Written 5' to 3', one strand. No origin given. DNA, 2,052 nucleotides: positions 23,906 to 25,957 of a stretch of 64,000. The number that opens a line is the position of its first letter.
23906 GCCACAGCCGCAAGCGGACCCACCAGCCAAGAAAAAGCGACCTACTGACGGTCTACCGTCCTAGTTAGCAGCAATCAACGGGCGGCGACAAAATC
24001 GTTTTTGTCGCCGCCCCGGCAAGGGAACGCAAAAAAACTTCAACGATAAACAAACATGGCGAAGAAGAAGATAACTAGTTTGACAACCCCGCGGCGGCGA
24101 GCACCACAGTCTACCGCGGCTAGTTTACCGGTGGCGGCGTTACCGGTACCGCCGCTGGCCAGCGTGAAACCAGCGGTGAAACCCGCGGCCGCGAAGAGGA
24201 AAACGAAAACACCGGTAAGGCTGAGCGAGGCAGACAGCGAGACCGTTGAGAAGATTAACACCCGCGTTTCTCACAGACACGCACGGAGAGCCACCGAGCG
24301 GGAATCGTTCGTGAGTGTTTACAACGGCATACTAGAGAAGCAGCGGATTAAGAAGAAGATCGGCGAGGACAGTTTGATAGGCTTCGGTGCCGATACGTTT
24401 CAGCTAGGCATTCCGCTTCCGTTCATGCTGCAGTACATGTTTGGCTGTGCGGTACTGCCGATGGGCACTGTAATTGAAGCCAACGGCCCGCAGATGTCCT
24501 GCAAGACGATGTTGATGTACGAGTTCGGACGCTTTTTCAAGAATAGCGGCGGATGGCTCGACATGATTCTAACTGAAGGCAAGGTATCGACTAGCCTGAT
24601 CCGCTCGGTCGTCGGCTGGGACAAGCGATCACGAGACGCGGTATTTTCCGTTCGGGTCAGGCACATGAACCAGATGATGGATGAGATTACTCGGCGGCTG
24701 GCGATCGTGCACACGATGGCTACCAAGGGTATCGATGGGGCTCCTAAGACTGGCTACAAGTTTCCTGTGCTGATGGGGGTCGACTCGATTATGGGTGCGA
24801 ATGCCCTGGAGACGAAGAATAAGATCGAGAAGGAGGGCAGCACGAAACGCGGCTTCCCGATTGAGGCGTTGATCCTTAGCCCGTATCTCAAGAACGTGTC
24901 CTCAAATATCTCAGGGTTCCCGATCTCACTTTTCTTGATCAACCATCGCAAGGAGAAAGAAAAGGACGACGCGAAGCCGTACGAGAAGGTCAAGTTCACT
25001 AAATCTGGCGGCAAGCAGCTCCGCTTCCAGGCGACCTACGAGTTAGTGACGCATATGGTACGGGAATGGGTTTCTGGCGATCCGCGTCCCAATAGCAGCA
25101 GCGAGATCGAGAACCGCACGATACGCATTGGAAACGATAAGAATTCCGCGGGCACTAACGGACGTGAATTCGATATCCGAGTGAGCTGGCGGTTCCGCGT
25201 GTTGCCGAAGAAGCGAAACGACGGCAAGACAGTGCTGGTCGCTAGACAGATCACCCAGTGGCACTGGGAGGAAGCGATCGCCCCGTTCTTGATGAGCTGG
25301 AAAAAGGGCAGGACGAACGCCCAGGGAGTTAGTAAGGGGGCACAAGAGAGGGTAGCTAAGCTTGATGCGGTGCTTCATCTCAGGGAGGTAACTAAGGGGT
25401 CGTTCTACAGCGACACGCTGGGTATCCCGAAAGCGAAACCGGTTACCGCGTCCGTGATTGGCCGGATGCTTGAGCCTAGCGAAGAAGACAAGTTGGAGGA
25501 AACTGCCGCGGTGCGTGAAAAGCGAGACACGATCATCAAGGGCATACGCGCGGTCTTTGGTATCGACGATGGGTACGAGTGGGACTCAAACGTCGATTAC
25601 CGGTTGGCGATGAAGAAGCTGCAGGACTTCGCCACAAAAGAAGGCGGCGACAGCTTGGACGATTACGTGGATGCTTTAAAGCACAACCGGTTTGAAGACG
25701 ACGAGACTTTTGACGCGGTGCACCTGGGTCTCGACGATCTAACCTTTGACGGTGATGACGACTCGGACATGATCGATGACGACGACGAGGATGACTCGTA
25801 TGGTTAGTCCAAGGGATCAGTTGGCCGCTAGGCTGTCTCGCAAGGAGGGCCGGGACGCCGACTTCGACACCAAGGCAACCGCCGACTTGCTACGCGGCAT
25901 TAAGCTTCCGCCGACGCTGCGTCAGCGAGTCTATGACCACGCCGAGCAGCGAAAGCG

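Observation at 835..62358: Dispersed 28-bp palindrome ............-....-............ in 10 copies: candidate phage-specific cis-acting system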

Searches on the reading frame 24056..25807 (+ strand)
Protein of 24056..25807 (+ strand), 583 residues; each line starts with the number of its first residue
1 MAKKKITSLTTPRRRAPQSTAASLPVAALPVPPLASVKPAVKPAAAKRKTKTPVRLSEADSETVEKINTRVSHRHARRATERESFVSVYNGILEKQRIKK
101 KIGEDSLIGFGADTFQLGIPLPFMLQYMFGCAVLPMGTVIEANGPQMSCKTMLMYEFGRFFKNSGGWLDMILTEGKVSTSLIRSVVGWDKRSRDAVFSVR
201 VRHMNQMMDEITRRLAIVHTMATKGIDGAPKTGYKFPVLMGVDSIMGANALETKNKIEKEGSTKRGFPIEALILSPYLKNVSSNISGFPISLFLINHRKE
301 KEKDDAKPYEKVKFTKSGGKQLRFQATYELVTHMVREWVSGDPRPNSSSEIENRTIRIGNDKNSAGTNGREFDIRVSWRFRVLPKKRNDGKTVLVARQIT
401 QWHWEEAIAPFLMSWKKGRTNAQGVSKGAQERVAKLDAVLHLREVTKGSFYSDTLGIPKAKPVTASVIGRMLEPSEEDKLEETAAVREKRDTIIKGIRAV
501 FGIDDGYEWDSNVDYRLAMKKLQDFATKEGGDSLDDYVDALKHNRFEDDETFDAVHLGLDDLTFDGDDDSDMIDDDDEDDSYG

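Call 8: search_protein_families(library=phrogs, proteins=[window:24056-25807:+])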
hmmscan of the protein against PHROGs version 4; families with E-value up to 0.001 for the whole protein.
window:24056-25807:+ (583 aa): 1 family
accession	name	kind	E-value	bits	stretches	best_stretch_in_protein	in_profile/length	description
phrog_97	-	other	4.4e-05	23.9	1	134-375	70-278/506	UvsX-like recombinase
